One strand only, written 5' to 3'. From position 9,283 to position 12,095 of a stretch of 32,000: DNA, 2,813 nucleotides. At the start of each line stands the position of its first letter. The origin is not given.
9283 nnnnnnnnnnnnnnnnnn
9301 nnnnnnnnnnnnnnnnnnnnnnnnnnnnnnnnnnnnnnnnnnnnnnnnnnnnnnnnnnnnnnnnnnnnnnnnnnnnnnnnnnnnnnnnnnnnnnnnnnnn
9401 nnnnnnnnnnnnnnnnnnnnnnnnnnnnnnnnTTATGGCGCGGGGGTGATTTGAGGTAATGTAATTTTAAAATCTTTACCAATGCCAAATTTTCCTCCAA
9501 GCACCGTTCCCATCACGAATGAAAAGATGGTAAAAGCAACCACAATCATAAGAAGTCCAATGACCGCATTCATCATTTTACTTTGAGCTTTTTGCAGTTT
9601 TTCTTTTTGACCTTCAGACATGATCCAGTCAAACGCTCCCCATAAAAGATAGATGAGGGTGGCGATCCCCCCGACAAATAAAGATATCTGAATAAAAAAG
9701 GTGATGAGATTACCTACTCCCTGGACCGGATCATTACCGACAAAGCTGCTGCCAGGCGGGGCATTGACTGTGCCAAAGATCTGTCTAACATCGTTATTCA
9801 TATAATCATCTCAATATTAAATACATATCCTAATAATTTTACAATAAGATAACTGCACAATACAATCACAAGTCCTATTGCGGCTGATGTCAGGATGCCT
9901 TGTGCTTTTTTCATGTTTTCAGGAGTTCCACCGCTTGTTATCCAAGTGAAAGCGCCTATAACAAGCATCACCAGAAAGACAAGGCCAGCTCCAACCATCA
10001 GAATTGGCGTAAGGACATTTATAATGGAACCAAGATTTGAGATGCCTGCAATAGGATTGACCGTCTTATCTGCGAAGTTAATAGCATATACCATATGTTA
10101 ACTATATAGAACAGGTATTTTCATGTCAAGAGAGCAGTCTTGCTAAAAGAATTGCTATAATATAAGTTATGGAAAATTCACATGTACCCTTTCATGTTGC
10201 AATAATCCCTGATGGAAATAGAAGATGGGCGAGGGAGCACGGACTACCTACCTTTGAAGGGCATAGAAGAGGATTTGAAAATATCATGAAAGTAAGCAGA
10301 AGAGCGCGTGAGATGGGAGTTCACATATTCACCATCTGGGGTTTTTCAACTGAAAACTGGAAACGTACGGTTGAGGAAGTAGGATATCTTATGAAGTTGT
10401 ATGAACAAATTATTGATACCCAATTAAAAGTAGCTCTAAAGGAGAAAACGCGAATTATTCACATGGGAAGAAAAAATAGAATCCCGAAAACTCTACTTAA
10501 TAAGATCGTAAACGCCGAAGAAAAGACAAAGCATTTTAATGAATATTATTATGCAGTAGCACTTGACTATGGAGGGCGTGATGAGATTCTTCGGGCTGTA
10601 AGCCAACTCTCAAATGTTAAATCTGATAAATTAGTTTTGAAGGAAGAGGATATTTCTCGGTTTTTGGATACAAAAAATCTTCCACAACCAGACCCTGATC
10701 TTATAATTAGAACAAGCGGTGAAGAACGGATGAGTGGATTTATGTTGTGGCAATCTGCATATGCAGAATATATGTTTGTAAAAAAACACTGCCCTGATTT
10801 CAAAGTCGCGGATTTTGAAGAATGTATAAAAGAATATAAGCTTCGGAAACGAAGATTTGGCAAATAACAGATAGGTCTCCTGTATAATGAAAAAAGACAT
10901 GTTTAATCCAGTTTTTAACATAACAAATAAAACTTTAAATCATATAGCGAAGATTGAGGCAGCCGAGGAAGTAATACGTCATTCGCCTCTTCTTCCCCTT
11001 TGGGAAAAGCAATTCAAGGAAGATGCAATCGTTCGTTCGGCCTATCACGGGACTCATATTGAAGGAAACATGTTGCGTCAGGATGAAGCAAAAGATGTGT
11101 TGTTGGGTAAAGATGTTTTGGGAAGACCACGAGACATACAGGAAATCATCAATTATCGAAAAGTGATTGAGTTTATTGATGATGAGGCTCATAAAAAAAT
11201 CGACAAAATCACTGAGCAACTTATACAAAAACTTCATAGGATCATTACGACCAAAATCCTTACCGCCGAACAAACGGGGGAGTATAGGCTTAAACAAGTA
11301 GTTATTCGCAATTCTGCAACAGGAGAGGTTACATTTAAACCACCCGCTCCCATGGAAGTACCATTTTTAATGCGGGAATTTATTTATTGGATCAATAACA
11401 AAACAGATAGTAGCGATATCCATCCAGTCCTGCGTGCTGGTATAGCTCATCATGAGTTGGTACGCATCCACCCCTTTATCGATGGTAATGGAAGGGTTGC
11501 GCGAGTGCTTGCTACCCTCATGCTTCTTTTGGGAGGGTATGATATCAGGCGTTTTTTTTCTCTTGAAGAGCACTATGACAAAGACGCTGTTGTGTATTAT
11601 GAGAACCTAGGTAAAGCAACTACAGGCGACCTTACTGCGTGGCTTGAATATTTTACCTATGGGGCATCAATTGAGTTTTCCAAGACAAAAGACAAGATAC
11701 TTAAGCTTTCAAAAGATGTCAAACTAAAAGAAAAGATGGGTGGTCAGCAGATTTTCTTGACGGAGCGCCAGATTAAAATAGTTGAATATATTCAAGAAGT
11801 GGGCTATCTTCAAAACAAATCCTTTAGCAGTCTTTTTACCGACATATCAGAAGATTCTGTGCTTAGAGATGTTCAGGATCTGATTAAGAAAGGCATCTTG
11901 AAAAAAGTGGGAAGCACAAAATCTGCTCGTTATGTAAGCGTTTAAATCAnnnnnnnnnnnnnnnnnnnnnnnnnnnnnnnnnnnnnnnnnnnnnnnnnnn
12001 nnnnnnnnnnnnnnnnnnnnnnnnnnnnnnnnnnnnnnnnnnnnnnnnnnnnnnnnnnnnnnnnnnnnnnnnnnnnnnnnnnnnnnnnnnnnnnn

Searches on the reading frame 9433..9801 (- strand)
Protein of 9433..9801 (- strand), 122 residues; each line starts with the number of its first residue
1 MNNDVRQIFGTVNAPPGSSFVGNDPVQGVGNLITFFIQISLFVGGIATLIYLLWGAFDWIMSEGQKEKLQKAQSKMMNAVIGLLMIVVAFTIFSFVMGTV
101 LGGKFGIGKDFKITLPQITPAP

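Call 8: search_protein_families(library=pfam, proteins=[window:9433-9801:-])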
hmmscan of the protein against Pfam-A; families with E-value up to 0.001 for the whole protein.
window:9433-9801:- (122 aa): 1 family
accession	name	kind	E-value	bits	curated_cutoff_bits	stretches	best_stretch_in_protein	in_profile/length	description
PF18895.5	T4SS_pilin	-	1.7e-06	28.4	26.6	1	36-96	16-71/71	Type IV secretion system pilin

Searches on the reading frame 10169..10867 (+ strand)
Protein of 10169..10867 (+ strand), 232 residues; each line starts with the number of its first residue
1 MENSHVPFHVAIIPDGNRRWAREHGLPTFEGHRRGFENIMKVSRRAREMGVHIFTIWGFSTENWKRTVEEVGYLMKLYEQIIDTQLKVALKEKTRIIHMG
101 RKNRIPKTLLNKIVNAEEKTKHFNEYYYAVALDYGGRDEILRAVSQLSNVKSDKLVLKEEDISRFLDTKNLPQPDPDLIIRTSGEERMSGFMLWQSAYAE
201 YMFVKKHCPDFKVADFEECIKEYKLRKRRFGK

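Call 8: search_protein_families(library=pfam, proteins=[window:10169-10867:+])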
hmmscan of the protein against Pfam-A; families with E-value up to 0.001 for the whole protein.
window:10169-10867:+ (232 aa): 1 family
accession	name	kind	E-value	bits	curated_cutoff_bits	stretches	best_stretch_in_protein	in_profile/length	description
PF01255.24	Prenyltransf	-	9.6e-71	238.2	27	1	13-231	1-219/219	Putative undecaprenyl diphosphate synthase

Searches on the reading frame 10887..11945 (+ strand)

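Call 8: search_protein_families(library=pfam, proteins=[window:10887-11945:+])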
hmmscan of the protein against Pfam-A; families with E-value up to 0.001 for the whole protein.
window:10887-11945:+ (352 aa): 1 family
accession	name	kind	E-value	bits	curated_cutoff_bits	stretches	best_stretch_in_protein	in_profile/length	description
PF02661.23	Fic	-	5.9e-23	82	24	1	108-213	2-93/93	Fic/DOC family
